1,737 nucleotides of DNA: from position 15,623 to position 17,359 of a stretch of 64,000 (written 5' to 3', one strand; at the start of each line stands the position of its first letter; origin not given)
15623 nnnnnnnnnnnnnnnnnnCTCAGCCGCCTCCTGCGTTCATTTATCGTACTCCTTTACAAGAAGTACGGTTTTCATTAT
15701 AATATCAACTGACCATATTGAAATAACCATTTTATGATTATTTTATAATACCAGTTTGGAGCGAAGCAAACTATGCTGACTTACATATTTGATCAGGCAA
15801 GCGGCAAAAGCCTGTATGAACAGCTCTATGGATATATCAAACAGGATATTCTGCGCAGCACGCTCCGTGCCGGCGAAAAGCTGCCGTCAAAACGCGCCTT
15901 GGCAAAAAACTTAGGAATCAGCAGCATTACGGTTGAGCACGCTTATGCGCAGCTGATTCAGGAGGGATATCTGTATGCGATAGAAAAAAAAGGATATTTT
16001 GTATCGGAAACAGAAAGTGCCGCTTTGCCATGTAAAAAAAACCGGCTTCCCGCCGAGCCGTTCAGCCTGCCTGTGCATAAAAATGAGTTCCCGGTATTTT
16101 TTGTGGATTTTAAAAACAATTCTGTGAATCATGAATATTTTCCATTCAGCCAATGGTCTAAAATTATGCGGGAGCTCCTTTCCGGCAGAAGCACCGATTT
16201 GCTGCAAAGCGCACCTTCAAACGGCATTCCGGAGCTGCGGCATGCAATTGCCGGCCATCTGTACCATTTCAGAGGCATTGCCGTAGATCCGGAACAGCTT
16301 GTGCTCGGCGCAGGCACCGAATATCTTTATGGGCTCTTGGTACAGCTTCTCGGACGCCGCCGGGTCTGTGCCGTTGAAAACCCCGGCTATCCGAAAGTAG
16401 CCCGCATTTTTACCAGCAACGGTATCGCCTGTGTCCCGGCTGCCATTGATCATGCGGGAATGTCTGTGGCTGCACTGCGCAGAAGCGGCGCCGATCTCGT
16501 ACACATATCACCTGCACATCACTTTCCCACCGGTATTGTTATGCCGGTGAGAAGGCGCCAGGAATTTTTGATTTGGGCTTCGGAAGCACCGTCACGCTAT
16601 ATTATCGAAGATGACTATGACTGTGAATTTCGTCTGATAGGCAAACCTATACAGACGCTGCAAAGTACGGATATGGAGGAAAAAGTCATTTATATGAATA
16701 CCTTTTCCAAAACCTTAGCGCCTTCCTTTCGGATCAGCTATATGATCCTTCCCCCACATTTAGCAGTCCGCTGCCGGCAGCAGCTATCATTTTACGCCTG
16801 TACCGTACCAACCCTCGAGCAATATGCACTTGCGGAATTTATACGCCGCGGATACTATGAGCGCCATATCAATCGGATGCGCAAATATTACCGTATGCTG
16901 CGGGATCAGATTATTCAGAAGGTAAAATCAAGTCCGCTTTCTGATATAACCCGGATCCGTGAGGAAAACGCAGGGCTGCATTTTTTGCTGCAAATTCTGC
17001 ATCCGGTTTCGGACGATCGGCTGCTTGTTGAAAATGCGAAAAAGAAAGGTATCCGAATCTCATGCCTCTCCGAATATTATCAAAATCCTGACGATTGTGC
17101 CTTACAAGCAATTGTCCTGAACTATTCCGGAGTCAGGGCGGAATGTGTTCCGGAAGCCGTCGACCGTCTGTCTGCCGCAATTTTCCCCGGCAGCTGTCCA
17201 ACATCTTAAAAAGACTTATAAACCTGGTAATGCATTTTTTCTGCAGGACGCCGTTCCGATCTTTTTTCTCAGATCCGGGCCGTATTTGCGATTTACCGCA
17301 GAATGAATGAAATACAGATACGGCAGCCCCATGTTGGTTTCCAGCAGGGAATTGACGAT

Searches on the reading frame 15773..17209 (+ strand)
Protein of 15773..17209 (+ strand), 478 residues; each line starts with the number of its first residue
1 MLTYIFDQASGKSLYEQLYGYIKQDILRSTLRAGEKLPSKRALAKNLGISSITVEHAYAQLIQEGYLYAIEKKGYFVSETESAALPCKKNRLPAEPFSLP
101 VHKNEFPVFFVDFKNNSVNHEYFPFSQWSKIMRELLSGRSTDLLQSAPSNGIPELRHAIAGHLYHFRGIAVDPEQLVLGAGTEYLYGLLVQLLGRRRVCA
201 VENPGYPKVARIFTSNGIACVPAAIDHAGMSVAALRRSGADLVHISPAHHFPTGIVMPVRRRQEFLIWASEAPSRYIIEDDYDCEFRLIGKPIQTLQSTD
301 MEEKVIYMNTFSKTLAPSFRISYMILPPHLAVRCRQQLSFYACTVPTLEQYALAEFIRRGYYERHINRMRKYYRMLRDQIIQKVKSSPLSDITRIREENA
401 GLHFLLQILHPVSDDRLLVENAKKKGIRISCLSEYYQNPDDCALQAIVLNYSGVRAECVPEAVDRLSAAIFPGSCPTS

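Call 60: search_protein_families(library=pfam, proteins=[window:15773-17209:+], max_evalue=0.00001)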
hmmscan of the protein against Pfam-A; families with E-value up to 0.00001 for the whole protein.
window:15773-17209:+ (478 aa): 2 families
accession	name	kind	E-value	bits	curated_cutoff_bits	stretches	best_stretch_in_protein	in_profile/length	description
PF00392.27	GntR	-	3.5e-15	55.8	27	1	14-77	1-64/64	Bacterial regulatory proteins, gntR family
PF00155.27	Aminotran_1_2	-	3e-13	50.2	19.7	1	129-400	23-302/361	Aminotransferase class I and II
